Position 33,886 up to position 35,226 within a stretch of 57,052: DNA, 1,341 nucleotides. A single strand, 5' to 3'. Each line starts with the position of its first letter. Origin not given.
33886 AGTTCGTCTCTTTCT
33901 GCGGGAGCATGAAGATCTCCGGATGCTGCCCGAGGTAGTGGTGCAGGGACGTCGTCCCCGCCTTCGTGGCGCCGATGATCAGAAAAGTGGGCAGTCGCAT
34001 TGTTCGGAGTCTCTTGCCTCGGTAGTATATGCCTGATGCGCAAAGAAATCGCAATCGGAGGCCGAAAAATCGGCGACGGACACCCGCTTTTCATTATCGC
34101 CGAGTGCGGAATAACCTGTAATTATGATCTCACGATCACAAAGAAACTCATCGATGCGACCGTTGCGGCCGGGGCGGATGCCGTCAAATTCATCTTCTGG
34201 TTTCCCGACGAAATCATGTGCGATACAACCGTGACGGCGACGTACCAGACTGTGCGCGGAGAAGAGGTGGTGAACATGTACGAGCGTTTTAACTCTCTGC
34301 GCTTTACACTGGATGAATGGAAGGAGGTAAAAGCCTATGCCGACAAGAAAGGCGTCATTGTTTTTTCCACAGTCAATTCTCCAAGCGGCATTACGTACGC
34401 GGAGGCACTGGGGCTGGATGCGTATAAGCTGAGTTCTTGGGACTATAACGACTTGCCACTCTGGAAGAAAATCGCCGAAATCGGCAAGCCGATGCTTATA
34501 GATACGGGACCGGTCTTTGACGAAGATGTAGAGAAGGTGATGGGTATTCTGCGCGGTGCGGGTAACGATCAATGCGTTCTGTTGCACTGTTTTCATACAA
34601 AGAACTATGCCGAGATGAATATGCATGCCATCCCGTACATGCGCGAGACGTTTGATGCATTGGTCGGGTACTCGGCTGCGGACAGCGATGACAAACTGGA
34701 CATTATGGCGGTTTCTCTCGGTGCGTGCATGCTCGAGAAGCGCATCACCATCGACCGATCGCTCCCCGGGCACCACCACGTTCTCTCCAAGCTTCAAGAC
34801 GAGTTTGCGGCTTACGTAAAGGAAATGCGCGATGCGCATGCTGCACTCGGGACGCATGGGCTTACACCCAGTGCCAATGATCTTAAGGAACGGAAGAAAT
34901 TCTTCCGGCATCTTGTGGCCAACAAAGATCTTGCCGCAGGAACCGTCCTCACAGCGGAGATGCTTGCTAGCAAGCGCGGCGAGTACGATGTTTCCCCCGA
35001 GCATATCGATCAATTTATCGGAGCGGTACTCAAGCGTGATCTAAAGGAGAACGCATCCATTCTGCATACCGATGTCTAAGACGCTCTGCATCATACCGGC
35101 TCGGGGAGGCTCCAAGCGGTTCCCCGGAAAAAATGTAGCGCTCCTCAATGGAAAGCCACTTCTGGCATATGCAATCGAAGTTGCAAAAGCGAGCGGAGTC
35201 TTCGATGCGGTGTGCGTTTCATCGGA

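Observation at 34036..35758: Third NeuB paralogue has lost the metal-binding histidines and the K-x-Q strand, yet is intact and translationally coupled to its own cytidylyltransferase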

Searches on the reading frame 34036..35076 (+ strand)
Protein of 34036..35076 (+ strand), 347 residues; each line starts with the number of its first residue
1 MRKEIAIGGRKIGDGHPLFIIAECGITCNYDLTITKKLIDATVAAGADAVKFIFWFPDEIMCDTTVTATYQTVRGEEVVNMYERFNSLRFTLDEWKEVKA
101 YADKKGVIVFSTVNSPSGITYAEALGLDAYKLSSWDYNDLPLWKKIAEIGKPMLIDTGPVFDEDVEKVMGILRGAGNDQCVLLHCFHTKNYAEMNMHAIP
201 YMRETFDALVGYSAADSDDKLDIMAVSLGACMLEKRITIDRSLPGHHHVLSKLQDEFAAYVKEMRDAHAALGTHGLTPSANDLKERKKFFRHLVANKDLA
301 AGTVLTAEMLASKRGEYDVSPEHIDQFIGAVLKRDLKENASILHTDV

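Call 4: search_protein_families(library=pfam, proteins=[window:34036-35076:+], max_evalue=0.01)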
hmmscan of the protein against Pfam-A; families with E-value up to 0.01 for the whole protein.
window:34036-35076:+ (347 aa): 2 families
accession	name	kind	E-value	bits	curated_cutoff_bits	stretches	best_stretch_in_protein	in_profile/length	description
PF03102.20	NeuB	-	5.9e-49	167.2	22.1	1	38-273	1-238/241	NeuB family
PF08666.17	SAF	-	6.7e-11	43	21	1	293-346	4-61/63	SAF domain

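Call 5: search_protein_families(library=ncbifam, proteins=[window:34036-35076:+], max_evalue=0.01)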
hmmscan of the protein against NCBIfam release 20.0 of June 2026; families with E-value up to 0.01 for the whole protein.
window:34036-35076:+ (347 aa): 3 families
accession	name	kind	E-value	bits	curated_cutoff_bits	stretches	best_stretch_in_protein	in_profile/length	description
TIGR03569.1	NeuB_NnaB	equivalog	3e-62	210.6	399.65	1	19-341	2-328/329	N-acetylneuraminate synthase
TIGR03586.1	PseI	equivalog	3.3e-54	184.3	340.25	1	18-340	2-325/327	pseudaminic acid synthase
TIGR03170.1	flgA_cterm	equivalog_domain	0.0012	18.8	54.65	1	292-346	15-73/137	flagellar basal body P-ring formation chaperone FlgA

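Call 7: search_solved_structures(query=window:34036-35076:+, show_alignments=3, max_evalue=0.001)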
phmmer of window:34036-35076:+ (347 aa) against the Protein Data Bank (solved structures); distinct sequences matched with E-value up to 0.001: 8.
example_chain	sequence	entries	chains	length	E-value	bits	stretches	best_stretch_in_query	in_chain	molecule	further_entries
2wqp_A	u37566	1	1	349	5.2e-34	121.3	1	3-347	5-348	POLYSIALIC ACID CAPSULE BIOSYNTHESIS PROTEIN SIAC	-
4ipj_A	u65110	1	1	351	1.3e-33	120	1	3-347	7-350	Polysialic acid capsule biosynthesis protein SiaC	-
1xuu_A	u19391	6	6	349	1.3e-33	119.9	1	3-347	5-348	polysialic acid capsule biosynthesis protein SiaC | N-acetylneuraminate synthase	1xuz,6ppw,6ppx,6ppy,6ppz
4ipi_A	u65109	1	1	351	4.8e-33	118.1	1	3-347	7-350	Polysialic acid capsule biosynthesis protein SiaC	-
8h2c_A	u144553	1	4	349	1e-32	117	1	16-339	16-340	Pseudaminic acid synthase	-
1vli_A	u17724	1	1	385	1.2e-32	116.8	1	7-278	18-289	Spore coat polysaccharide biosynthesis protein spsE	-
6ncs_A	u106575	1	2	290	1.2e-25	93.8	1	1-285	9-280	N-acetylneuraminic acid (Sialic acid) synthetase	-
3g8r_A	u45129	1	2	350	5e-15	58.8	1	56-310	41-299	Probable spore coat polysaccharide biosynthesis protein E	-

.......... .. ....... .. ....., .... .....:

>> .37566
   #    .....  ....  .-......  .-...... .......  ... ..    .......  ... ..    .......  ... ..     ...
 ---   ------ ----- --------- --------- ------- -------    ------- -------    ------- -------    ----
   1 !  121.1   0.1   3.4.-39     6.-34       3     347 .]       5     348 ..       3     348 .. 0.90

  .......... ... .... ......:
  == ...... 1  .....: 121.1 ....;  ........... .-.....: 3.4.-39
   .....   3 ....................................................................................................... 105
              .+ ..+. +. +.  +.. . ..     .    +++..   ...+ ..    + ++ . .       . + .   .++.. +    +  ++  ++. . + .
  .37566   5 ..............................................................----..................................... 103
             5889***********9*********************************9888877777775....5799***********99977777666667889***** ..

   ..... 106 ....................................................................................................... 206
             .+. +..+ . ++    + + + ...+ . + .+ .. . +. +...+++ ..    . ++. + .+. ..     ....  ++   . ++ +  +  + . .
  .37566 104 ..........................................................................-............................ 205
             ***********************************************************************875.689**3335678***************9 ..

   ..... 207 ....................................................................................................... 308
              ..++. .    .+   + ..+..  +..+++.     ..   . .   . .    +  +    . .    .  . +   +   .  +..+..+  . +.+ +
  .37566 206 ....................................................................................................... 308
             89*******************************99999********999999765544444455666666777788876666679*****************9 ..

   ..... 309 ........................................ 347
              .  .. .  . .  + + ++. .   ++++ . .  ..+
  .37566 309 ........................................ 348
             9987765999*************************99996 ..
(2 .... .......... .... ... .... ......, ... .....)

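Call 8: find_homologous_proteins(query=window:34036-35076:+, max_evalue=1e-10)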
Query window:34036-35076:+ (347 aa): 4421 proteins with E <= 1e-10 among 8000 candidates; the best 120 are listed.
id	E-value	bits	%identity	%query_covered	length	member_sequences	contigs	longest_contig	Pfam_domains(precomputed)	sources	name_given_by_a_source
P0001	1.7e-233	792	100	100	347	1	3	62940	PF03102.21,PF08666.18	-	-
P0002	7.8e-202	688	86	100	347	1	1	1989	PF03102.21,PF08666.18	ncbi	-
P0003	1.6e-194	664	84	100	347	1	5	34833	PF03102.21,PF08666.18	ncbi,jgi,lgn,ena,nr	ncbi:N-acetylneuraminate synthase family protein [Candidatus Peregrinibacteria bacterium]|nr:N-acety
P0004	2.8e-188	643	80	100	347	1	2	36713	PF03102.21,PF08666.18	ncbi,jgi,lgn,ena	-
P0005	2.1e-172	591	74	100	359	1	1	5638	PF03102.21,PF08666.18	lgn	-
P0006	2.4e-148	512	65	99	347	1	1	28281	PF03102.21,PF08666.18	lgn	-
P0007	4.6e-146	505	64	100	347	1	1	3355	PF03102.21,PF08666.18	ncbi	-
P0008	6.6e-146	504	65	100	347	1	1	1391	PF03102.21,PF08666.18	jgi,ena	-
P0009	2.3e-145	502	64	100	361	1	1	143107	PF03102.21,PF08666.18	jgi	jgi:N,N'-diacetyllegionaminate synthase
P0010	3.2e-145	502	63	100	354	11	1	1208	PF03102.21,PF08666.18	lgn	-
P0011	3.8e-145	502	63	100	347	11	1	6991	PF03102.21,PF08666.18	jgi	-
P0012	5.7e-145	501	64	100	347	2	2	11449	PF03102.21,PF08666.18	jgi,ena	-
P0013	1.2e-144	500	63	100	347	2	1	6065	PF03102.21,PF08666.18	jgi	jgi:N,N'-diacetyllegionaminate synthase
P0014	1.5e-144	500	64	100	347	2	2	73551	PF03102.21,PF08666.18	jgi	-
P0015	1.7e-144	499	64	99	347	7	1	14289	PF03102.21,PF08666.18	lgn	-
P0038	2.4e-141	489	62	100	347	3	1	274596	PF03102.21,PF08666.18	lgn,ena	-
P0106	7.7e-137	474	61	100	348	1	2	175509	PF03102.21,PF08666.18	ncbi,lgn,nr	ncbi:N-acetylneuraminate synthase family protein [Patescibacteria group bacterium]|nr:N-acetylneuram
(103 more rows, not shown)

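Call 16: find_encoding_contigs(protein=P0038, flank=10000, max_places=2)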
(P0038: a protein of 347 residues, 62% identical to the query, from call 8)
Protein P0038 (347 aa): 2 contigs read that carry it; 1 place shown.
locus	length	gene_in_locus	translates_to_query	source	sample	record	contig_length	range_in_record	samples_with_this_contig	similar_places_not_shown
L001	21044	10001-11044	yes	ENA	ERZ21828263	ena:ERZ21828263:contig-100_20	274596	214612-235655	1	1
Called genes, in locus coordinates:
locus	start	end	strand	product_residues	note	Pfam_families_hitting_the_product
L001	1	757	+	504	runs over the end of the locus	PF13727:CoA_binding_3, PF02397:Bac_transf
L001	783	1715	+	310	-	PF01073:3Beta_HSD, PF01370:Epimerase, PF02719:Polysacc_synt_2, PF04321:RmlD_sub_bind, PF05368:NmrA (weak), PF13460:NAD_binding_10, PF16363:GDP_Man_Dehyd, PF07993:NAD_binding_4 (weak)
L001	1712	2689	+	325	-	PF00288:GHMP_kinases_N, PF08544:GHMP_kinases_C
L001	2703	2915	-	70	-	-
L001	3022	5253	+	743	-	PF13807:GNVR (weak), PF01656:CbiA, PF09140:MipZ (weak), PF10609:ParA, PF13614:AAA_31, PF01590:GAF, PF13185:GAF_2, PF13492:GAF_3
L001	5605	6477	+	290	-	PF01061:ABC2_membrane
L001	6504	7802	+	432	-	PF00005:ABC_tran, PF13304:AAA_21 (faint)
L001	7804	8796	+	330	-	PF01073:3Beta_HSD, PF01370:Epimerase, PF02719:Polysacc_synt_2, PF04321:RmlD_sub_bind, PF07993:NAD_binding_4 (faint), PF16363:GDP_Man_Dehyd, PF13460:NAD_binding_10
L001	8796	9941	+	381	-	PF00155:Aminotran_1_2, PF01041:DegT_DnrJ_EryC1, PF01212:Beta_elim_lyase (weak), PF01053:Cys_Met_Meta_PP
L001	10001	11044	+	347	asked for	PF03102:NeuB, PF08666:SAF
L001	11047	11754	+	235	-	PF02348:CTP_transf_3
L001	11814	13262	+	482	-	PF04101:Glyco_tran_28_C, PF13302:Acetyltransf_3, PF00583:Acetyltransf_1 (weak)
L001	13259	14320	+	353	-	PF03102:NeuB, PF08666:SAF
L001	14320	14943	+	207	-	PF00117:GATase, PF01174:SNO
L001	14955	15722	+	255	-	PF00977:His_biosynth, PF01207:Dus (faint), PF03060:NMO (faint)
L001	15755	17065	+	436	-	-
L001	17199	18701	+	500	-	-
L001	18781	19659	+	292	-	PF13489:Methyltransf_23, PF13847:Methyltransf_31, PF08241:Methyltransf_11, PF08242:Methyltransf_12, PF13649:Methyltransf_25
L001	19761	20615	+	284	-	-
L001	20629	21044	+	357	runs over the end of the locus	PF03102:NeuB, PF08666:SAF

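Call 17: find_encoding_contigs(protein=P0106, flank=10000, max_places=2)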
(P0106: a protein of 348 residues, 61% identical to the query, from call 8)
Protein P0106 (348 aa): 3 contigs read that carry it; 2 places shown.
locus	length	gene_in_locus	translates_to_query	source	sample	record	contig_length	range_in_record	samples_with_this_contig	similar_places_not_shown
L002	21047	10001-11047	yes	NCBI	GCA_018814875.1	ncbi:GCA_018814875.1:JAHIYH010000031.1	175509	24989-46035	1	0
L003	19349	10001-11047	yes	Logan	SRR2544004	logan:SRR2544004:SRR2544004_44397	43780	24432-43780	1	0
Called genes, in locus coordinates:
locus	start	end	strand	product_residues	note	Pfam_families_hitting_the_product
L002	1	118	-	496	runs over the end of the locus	PF04101:Glyco_tran_28_C, PF13302:Acetyltransf_3, PF00583:Acetyltransf_1, PF13508:Acetyltransf_7 (weak)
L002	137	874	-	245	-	PF00106:adh_short, PF08659:KR, PF13561:adh_short_C2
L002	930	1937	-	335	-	PF01408:GFO_IDH_MocA, PF02894:GFO_IDH_MocA_C, PF22725:GFO_IDH_MocA_C3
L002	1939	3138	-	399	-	PF01041:DegT_DnrJ_EryC1, PF00155:Aminotran_1_2, PF01053:Cys_Met_Meta_PP (weak)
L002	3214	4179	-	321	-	PF01073:3Beta_HSD, PF01370:Epimerase, PF02719:Polysacc_synt_2, PF04321:RmlD_sub_bind, PF07993:NAD_binding_4 (faint), PF08659:KR (faint), PF16363:GDP_Man_Dehyd, PF13460:NAD_binding_10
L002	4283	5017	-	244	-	PF01522:Polysacc_deac_1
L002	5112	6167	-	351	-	PF13480:Acetyltransf_6, PF02388:FemAB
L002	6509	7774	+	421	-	-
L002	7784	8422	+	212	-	PF00117:GATase, PF01174:SNO, PF07722:Peptidase_C26 (weak)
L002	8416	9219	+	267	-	PF00977:His_biosynth, PF03060:NMO (weak)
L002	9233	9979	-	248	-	PF00685:Sulfotransfer_1, PF13469:Sulfotransfer_3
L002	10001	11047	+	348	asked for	PF03102:NeuB, PF08666:SAF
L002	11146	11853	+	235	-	PF02348:CTP_transf_3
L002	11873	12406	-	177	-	PF01583:APS_kinase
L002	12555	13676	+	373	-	PF13439:Glyco_transf_4, PF00534:Glycos_transf_1, PF13692:Glyco_trans_1_4, PF13524:Glyco_trans_1_2 (weak)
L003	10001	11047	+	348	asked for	PF03102:NeuB, PF08666:SAF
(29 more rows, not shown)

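Call 18: find_encoding_contigs(protein=P0009, flank=10000, max_places=2)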
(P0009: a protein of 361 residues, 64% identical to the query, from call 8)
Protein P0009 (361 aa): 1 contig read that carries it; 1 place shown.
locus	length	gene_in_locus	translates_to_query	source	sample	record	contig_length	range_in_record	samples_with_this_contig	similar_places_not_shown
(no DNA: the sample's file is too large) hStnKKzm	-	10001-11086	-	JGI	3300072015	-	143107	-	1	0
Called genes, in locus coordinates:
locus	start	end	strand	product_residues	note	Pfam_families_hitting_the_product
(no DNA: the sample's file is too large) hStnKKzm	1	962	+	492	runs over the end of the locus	PF02310:B12-binding, PF04055:Radical_SAM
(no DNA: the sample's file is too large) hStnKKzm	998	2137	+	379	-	PF13506:Glyco_transf_21 (faint), PF00535:Glycos_transf_2, PF13641:Glyco_tranf_2_3, PF13632:Glyco_trans_2_3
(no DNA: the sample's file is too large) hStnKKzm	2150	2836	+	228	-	PF00483:NTP_transferase, PF12804:NTP_transf_3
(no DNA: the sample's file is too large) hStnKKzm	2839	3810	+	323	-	PF00288:GHMP_kinases_N, PF08544:GHMP_kinases_C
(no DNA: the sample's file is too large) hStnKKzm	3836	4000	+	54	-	-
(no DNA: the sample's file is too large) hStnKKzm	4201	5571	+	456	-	PF13727:CoA_binding_3, PF17836:PglD_N, PF02397:Bac_transf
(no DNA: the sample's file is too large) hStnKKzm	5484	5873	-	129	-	-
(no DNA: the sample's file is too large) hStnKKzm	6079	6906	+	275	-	-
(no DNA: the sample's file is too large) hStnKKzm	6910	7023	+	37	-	-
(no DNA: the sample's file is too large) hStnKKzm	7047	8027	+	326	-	PF01073:3Beta_HSD, PF01370:Epimerase, PF02719:Polysacc_synt_2, PF04321:RmlD_sub_bind, PF07993:NAD_binding_4 (faint), PF08659:KR (weak), PF13460:NAD_binding_10 (weak), PF16363:GDP_Man_Dehyd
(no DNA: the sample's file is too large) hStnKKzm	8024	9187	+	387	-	PF01041:DegT_DnrJ_EryC1, PF00155:Aminotran_1_2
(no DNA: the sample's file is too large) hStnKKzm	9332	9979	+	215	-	PF03848:TehB, PF13489:Methyltransf_23, PF13847:Methyltransf_31, PF08241:Methyltransf_11, PF08242:Methyltransf_12, PF13649:Methyltransf_25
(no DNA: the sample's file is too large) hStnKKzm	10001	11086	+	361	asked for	PF03102:NeuB, PF08666:SAF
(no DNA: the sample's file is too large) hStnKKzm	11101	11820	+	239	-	PF02348:CTP_transf_3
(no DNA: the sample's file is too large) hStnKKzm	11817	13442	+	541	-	PF04101:Glyco_tran_28_C, PF00551:Formyl_trans_N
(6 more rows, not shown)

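Call 19: predict_structure(alignment_id=A1)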
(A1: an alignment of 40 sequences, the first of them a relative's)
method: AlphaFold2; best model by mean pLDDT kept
length: 347 residues; sequences in the alignment: 40
mean_pLDDT: 93.5   pTM: 0.87
mean pLDDT of the five models: 93.5, 93.4, 92.9, 92.7, 91.7
residues with pLDDT >= 90: 295; 70-90: 45; 50-70: 7; < 50: 0
segments of 3 or more residues with pLDDT < 50: none
pLDDT, mean of each block of 10 residues (from residue 1): 91 94 79 95 98 93 91 91 91 97 97 95 97 94 97 95 97 96 94 95 96 94 97 96 85 97 96 85 89 96 97 84 96 96 92
secondary structure, 60 per line:
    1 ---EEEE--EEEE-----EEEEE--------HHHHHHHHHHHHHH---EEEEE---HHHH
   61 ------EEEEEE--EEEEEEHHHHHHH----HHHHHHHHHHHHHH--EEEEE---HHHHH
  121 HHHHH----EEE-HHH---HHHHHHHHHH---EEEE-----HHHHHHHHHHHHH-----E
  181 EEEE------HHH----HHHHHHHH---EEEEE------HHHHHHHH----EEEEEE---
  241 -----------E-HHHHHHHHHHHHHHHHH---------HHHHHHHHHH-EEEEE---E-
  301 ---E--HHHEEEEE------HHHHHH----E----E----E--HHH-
elements in order: E4-7 E10-13 E19-23 H32-45 E49-53 H57-60 E67-72 E75-80 H81-87 H92-105 E108-112 H116-125 E130-132 H140-149 E153-156 H162-174 E180-184 H198-205 E209-213 H220-227 E232-237 H254-270 H280-289 E291-295 E310-314 H321-326
